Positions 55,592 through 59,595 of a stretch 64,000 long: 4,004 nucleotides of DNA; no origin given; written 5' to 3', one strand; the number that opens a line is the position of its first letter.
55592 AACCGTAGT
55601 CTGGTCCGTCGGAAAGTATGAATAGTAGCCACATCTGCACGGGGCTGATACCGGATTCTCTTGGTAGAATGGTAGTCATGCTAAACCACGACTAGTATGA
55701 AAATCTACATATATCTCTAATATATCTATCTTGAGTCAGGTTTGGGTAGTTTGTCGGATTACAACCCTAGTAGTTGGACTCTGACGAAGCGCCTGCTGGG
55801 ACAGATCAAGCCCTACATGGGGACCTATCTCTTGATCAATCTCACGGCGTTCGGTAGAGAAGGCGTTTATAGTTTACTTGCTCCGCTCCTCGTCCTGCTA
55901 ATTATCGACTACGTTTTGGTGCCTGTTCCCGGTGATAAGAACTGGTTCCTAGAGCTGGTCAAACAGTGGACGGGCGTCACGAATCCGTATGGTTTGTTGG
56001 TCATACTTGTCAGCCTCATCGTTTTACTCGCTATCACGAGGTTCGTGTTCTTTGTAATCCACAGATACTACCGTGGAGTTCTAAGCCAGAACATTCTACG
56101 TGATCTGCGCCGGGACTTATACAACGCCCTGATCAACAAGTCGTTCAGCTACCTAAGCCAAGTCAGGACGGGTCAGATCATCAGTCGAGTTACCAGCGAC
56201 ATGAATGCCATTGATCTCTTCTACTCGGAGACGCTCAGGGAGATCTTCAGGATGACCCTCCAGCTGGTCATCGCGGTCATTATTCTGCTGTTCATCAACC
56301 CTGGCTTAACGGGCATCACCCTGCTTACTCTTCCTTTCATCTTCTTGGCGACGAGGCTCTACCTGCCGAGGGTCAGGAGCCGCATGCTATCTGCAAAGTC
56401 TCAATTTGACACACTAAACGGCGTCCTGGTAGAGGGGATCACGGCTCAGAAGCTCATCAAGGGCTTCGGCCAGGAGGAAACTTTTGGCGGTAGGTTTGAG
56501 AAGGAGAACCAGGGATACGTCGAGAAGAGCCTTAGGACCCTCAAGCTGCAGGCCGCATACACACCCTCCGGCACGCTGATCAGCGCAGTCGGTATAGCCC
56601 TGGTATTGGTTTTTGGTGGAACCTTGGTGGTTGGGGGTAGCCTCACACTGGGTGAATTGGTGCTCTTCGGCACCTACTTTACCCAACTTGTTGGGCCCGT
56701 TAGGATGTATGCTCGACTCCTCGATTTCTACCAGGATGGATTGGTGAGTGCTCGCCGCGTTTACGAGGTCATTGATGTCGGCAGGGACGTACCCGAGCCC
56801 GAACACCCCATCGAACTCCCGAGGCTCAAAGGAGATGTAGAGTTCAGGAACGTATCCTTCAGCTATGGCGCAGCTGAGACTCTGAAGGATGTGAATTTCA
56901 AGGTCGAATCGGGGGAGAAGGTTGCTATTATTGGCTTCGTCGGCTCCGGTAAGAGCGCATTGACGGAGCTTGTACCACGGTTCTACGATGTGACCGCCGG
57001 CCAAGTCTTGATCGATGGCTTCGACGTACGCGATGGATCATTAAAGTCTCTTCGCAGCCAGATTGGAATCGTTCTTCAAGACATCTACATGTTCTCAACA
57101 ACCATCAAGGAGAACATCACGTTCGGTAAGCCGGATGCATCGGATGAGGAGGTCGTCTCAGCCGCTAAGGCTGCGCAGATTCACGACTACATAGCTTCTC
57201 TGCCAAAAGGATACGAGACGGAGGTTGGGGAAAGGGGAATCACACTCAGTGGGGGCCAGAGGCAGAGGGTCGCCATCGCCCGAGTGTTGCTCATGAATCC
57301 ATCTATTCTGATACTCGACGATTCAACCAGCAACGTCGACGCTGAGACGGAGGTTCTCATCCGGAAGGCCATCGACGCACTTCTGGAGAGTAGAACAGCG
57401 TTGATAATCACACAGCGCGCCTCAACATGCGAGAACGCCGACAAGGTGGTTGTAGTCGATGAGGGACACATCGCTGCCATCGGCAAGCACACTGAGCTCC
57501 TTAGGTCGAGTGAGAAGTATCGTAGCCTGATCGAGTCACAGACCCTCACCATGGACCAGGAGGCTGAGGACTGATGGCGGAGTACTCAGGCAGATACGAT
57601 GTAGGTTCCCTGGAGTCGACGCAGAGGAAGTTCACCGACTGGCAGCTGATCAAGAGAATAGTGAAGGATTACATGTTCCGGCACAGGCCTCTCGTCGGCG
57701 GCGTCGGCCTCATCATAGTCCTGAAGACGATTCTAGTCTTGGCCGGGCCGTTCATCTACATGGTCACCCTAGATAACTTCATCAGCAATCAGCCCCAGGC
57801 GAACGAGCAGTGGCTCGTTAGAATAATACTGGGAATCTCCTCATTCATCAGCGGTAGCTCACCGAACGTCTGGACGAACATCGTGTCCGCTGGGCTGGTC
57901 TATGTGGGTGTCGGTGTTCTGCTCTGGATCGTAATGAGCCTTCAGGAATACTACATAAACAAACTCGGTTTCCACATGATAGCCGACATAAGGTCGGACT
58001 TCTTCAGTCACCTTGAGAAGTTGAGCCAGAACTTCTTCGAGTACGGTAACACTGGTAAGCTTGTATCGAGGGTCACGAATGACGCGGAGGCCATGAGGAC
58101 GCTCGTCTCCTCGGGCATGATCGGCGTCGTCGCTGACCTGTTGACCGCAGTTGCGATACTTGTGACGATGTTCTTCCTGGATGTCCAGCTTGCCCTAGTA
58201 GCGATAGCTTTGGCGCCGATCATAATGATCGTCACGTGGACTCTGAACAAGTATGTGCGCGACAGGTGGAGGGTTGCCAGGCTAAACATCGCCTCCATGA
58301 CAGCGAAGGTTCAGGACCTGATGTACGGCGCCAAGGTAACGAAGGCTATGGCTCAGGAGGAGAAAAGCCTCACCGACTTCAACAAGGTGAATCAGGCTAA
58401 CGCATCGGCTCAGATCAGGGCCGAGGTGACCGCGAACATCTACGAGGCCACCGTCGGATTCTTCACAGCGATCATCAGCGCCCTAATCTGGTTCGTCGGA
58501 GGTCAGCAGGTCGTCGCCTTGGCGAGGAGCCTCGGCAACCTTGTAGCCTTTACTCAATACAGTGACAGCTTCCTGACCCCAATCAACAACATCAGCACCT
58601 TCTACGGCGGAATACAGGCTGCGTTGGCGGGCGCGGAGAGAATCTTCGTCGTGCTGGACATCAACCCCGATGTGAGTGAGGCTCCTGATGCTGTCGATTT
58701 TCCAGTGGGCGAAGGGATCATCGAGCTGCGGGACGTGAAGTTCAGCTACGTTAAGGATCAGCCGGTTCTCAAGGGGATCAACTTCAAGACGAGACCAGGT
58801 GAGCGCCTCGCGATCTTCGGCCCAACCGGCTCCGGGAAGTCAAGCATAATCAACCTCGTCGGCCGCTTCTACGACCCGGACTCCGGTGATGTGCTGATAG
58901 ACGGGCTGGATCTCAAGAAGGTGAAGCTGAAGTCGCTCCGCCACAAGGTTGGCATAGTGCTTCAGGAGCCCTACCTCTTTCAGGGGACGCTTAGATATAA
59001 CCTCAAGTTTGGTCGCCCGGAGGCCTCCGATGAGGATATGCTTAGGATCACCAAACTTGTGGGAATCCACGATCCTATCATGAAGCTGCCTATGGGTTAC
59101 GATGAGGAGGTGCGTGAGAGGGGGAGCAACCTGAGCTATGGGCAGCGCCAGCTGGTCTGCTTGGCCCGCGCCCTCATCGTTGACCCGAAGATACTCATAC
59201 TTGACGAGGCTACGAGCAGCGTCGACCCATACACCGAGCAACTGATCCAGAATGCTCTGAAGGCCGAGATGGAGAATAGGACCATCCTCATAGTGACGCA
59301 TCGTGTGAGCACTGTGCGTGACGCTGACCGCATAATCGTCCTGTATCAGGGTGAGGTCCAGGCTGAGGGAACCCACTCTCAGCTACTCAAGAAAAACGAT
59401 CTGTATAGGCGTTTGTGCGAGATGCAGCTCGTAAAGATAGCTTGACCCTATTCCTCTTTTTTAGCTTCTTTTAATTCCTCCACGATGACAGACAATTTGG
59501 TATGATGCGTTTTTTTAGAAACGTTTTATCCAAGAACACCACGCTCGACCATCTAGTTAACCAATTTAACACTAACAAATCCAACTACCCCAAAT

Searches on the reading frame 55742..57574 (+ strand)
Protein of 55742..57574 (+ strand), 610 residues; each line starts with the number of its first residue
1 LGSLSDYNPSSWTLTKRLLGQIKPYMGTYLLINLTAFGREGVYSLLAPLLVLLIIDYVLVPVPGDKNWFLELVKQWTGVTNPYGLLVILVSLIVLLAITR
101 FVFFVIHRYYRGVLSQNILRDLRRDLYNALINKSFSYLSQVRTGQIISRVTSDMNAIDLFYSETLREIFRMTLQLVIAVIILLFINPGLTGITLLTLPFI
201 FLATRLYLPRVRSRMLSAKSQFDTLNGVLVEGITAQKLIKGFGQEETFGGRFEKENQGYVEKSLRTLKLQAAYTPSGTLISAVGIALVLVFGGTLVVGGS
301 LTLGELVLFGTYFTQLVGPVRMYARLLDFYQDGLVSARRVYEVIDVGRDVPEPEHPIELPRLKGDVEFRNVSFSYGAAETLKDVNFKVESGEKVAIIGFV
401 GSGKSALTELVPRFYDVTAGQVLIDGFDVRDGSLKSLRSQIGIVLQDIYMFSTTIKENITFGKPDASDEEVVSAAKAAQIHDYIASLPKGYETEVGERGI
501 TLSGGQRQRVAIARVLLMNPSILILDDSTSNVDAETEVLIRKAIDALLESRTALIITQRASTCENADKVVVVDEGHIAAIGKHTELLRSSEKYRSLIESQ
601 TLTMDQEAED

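Call 9: search_protein_families(library=pfam, proteins=[window:55742-57574:+])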
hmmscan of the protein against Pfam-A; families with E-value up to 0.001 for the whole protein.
window:55742-57574:+ (610 aa): 3 families
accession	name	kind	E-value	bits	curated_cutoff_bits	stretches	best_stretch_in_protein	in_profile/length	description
PF00664.28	ABC_membrane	-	1.5e-40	140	28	1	68-320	37-274/274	ABC transporter transmembrane region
PF00005.33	ABC_tran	-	4.7e-30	105.4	25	1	381-530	1-137/137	ABC transporter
PF02463.25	SMC_N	-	1.6e-05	24.9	40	1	421-573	110-212/220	RecF/RecN/SMC N terminal domain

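Call 18: find_homologous_proteins(query=window:55742-57574:+, max_evalue=1e-30)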
Query window:55742-57574:+ (610 aa): 7256 proteins with E <= 1e-30 among 8000 candidates; the best 120 are listed.
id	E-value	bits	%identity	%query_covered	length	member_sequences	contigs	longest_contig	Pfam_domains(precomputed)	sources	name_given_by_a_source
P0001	0.0e+0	1266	95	100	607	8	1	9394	PF00005.34,PF00664.29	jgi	-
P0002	0.0e+0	1230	93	100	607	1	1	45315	PF00005.34,PF02463.26,PF00664.29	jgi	-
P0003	0.0e+0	1229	93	100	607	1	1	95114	PF00005.34,PF02463.26,PF00664.29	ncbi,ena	ncbi:MAG: ABC transporter ATP-binding protein [Candidatus Bathyarchaeia archaeon]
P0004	0.0e+0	1227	92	100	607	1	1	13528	PF00005.34,PF02463.26,PF00664.29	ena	-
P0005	0.0e+0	1198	93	97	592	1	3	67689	PF00005.34,PF02463.26,PF00664.29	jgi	jgi:ATP-binding cassette subfamily B protein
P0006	0.0e+0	1195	90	100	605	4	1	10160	PF00005.34,PF02463.26,PF00664.29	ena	-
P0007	0.0e+0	1194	89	100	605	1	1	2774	PF00005.34,PF00664.29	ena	-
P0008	0.0e+0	1194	89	100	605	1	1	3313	PF00005.34,PF00664.29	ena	-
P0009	0.0e+0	1193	89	100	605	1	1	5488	PF00005.34,PF00664.29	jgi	-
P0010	0.0e+0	1193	89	100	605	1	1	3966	PF00005.34,PF00664.29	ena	-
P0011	0.0e+0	1192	89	100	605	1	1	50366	PF00005.34,PF00664.29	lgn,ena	-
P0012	0.0e+0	1191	89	99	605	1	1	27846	PF00005.34,PF02463.26,PF00664.29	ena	-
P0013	0.0e+0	1177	89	99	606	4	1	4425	PF00005.34,PF02463.26,PF00664.29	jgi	jgi:ATP-binding cassette subfamily B multidrug efflux pump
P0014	0.0e+0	1169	87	100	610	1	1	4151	PF00005.34,PF02463.26,PF00664.29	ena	-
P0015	0.0e+0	1169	87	100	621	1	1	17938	PF00005.34,PF02463.26,PF00664.29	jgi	jgi:ATP-binding cassette subfamily B multidrug efflux pump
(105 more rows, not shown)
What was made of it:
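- Tried and rejected: The organism is Bathyarchaeia (call 18).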

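Call 20: find_encoding_contigs(protein=P0003, flank=10000, max_places=2)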
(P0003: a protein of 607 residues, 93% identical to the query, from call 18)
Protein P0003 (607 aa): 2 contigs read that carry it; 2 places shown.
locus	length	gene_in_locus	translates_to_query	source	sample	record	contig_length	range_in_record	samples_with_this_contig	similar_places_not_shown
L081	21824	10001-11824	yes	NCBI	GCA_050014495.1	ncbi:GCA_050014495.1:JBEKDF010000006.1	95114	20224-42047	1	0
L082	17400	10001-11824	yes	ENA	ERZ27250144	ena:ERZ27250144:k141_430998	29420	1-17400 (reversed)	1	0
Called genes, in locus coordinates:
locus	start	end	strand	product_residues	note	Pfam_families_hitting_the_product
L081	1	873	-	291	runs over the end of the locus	PF13596:PAS_10 (weak), PF00512:HisKA, PF02518:HATPase_c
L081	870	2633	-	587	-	PF03705:CheR_N, PF01739:CheR, PF13596:PAS_10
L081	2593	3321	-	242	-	PF01339:CheB_methylest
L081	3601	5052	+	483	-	PF00083:Sugar_tr, PF07690:MFS_1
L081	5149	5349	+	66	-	-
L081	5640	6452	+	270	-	PF01226:Form_Nir_trans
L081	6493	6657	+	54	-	-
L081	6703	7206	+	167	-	PF04299:FMN_bind_2 (weak), PF12900:Pyridox_ox_2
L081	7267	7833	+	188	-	PF13240:Zn_Ribbon_1 (weak), PF06271:RDD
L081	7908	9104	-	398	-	PF12704:MacB_PCD, PF02687:FtsX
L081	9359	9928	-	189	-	PF02334:RTP (faint), PF03551:PadR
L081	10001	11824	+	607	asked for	PF00664:ABC_membrane, PF02463:SMC_N (faint), PF00005:ABC_tran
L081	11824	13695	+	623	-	PF00664:ABC_membrane, PF00005:ABC_tran, PF02463:SMC_N (faint), PF13304:AAA_21 (faint)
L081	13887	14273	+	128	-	-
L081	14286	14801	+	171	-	PF01546:Peptidase_M20 (weak), PF07687:M20_dimer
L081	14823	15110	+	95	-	PF01546:Peptidase_M20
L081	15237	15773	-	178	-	PF01613:Flavin_Reduct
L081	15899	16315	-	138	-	PF00571:CBS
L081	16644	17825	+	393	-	PF07690:MFS_1, PF12832:MFS_1_like, PF00083:Sugar_tr, PF07690:MFS_1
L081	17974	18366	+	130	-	PF00903:Glyoxalase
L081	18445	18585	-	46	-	-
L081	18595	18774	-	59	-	-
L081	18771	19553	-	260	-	PF12832:MFS_1_like (weak), PF07690:MFS_1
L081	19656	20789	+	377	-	PF01208:URO-D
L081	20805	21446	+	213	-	PF02607:B12-binding_2, PF02310:B12-binding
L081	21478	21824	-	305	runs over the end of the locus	PF01717:Meth_synt_2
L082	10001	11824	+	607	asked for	PF00664:ABC_membrane, PF02463:SMC_N (faint), PF00005:ABC_tran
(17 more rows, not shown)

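Call 21: find_encoding_contigs(protein=P0002, flank=10000, max_places=2)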
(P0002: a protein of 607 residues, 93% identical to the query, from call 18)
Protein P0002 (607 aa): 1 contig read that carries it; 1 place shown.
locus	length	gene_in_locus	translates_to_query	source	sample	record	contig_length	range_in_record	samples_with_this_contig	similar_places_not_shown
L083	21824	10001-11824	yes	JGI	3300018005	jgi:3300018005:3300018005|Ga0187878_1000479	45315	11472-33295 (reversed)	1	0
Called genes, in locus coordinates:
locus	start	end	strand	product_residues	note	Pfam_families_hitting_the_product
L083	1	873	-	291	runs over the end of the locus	PF13596:PAS_10 (weak), PF00512:HisKA, PF02518:HATPase_c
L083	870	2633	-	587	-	PF03705:CheR_N, PF01739:CheR, PF13596:PAS_10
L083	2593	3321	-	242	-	PF01339:CheB_methylest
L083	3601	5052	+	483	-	PF00083:Sugar_tr, PF07690:MFS_1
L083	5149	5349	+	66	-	-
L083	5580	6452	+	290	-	PF01226:Form_Nir_trans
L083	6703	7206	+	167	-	PF04299:FMN_bind_2 (weak), PF12900:Pyridox_ox_2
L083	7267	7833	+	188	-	PF13240:Zn_Ribbon_1 (weak), PF06271:RDD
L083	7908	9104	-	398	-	PF12704:MacB_PCD, PF02687:FtsX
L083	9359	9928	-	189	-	PF02334:RTP (faint), PF03551:PadR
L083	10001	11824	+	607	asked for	PF00664:ABC_membrane, PF02463:SMC_N (faint), PF00005:ABC_tran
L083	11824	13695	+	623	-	PF00664:ABC_membrane, PF00005:ABC_tran, PF02463:SMC_N (faint), PF13304:AAA_21 (faint)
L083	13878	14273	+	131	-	-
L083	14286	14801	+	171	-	PF01546:Peptidase_M20 (weak), PF07687:M20_dimer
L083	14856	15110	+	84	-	PF01546:Peptidase_M20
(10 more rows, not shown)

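Call 22: find_encoding_contigs(protein=P0005, flank=10000, max_places=3)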
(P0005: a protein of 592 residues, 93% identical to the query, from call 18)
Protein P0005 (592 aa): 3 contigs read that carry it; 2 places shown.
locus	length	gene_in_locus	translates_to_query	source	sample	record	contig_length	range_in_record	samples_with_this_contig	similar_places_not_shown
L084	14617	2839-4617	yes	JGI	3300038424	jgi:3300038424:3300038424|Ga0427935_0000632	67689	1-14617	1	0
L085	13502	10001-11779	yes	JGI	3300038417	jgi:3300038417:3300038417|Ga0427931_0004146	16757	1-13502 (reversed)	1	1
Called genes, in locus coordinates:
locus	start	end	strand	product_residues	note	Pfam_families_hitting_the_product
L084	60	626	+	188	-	PF13240:Zn_Ribbon_1 (weak), PF06271:RDD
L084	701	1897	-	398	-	PF12704:MacB_PCD, PF02687:FtsX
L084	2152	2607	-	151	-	PF03551:PadR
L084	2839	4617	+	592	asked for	PF00664:ABC_membrane, PF02463:SMC_N (faint), PF00005:ABC_tran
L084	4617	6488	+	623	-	PF00664:ABC_membrane, PF00005:ABC_tran, PF02463:SMC_N (faint), PF13304:AAA_21 (faint)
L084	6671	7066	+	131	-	-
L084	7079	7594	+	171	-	PF01546:Peptidase_M20 (weak), PF07687:M20_dimer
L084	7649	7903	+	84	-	PF01546:Peptidase_M20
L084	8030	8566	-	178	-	PF01613:Flavin_Reduct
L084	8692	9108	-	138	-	PF00571:CBS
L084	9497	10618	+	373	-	PF07690:MFS_1, PF12832:MFS_1_like (weak), PF00083:Sugar_tr, PF07690:MFS_1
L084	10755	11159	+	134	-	PF00903:Glyoxalase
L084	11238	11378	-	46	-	-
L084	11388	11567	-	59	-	-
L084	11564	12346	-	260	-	PF12832:MFS_1_like (weak), PF07690:MFS_1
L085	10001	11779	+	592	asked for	PF00664:ABC_membrane, PF02463:SMC_N (faint), PF00005:ABC_tran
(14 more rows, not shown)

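Call 23: find_encoding_contigs(protein=P0011, flank=10000, max_places=2)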
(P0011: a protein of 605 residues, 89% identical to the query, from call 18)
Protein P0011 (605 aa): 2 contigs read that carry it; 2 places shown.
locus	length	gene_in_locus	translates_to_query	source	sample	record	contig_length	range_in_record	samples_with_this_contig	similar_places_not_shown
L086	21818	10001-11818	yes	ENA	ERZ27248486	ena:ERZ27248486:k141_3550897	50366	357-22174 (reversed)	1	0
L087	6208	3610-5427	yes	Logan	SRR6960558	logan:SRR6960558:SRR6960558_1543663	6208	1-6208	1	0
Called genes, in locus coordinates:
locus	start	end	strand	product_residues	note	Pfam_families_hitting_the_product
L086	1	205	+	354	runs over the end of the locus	PF01808:AICARFT_IMPCHas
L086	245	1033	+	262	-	PF00561:Abhydrolase_1, PF12146:Hydrolase_4 (faint), PF12697:Abhydrolase_6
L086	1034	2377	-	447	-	PF02274:ADI, PF19420:DDAH_eukar (weak), PF02274:ADI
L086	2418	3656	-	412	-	PF07690:MFS_1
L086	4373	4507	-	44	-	-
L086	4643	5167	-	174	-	-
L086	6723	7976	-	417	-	PF00083:Sugar_tr, PF01306:LacY_symp (faint), PF03825:Nuc_H_symport (weak), PF12832:MFS_1_like, PF07690:MFS_1, PF00083:Sugar_tr (weak), PF12832:MFS_1_like, PF07690:MFS_1, +1 more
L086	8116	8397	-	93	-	-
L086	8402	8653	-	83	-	-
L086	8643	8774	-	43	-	-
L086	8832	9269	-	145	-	-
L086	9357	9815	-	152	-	PF03551:PadR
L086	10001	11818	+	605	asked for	PF00664:ABC_membrane, PF00005:ABC_tran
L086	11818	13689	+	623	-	PF00664:ABC_membrane, PF00005:ABC_tran, PF02463:SMC_N (weak), PF13304:AAA_21 (faint)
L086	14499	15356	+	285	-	PF08450:SGL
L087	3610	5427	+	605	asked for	PF00664:ABC_membrane, PF00005:ABC_tran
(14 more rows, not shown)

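Call 25: find_related_loci(query=window:55742-57574:+, collection=metagenome_contigs, flank=10000)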
Query window:55742-57574:+ (610 aa) in metagenome_contigs; peptide patterns used: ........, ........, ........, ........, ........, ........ (x = any residue, [..] = any of these).
214 stretches matched a pattern; 86 encode a relative of the query (tblastn E <= 1e-3); the best 80 are kept; 78 distinct loci.
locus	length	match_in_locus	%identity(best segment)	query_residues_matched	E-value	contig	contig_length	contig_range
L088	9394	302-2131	95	1-610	0e+0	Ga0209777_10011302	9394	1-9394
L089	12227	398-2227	95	1-610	0e+0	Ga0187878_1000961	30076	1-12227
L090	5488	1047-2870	89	1-610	0e+0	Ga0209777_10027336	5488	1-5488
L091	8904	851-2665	86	4-608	0e+0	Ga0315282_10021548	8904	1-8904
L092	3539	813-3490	85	1-610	0e+0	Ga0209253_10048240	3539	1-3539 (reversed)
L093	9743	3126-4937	81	7-609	0e+0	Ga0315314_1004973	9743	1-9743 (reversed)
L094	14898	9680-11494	80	7-610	0e+0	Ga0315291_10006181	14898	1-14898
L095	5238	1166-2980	79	5-610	0e+0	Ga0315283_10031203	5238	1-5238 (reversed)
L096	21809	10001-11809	80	7-609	0e+0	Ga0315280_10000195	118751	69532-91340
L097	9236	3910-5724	79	7-610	0e+0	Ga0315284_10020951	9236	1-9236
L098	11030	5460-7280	78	5-610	0e+0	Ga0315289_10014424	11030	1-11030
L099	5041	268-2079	80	5-608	0e+0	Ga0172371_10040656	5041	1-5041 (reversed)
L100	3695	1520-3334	78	6-610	0e+0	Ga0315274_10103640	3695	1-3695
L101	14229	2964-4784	78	5-610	0e+0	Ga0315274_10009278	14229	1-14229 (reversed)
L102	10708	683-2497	76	7-610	0e+0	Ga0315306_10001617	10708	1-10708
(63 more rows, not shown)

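Call 77: find_encoding_contigs(protein=P0004, flank=10000, max_places=2)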
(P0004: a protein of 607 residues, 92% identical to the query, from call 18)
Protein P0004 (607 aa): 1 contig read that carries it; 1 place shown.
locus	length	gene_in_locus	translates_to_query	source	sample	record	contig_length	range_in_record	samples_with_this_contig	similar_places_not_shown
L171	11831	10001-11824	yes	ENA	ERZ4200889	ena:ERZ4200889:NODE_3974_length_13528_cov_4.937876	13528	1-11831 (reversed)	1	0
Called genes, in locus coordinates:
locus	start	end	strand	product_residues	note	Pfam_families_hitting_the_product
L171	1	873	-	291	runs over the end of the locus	PF13596:PAS_10 (weak), PF00512:HisKA, PF02518:HATPase_c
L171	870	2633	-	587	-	PF03705:CheR_N, PF01739:CheR, PF13596:PAS_10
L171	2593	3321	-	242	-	PF01339:CheB_methylest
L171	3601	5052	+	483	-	PF00083:Sugar_tr, PF07690:MFS_1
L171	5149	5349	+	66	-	-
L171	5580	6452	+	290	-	PF01226:Form_Nir_trans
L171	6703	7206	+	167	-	PF04299:FMN_bind_2 (weak), PF12900:Pyridox_ox_2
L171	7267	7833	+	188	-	PF13240:Zn_Ribbon_1 (weak), PF06271:RDD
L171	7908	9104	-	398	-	PF12704:MacB_PCD, PF02687:FtsX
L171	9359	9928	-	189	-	PF02334:RTP (faint), PF03551:PadR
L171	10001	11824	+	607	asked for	PF00664:ABC_membrane, PF02463:SMC_N (faint), PF00005:ABC_tran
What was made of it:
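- Tried and rejected: It has the same arrangement as L081 and is uninformative (call 77).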

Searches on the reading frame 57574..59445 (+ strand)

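Call 9: search_protein_families(library=pfam, proteins=[window:57574-59445:+])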
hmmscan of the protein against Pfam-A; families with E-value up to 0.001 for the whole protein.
window:57574-59445:+ (623 aa): 4 families
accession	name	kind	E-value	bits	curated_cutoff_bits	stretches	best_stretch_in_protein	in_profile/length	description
PF00664.28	ABC_membrane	-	7.7e-38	131.2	28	1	45-336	5-273/274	ABC transporter transmembrane region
PF00005.33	ABC_tran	-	9.5e-32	110.9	25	1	399-548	1-137/137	ABC transporter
PF02463.25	SMC_N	-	1.1e-08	35.2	40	1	438-593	109-214/220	RecF/RecN/SMC N terminal domain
PF13304.12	AAA_21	-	1e-06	29.5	27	1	518-576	236-298/304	AAA domain, putative AbiEii toxin, Type IV TA system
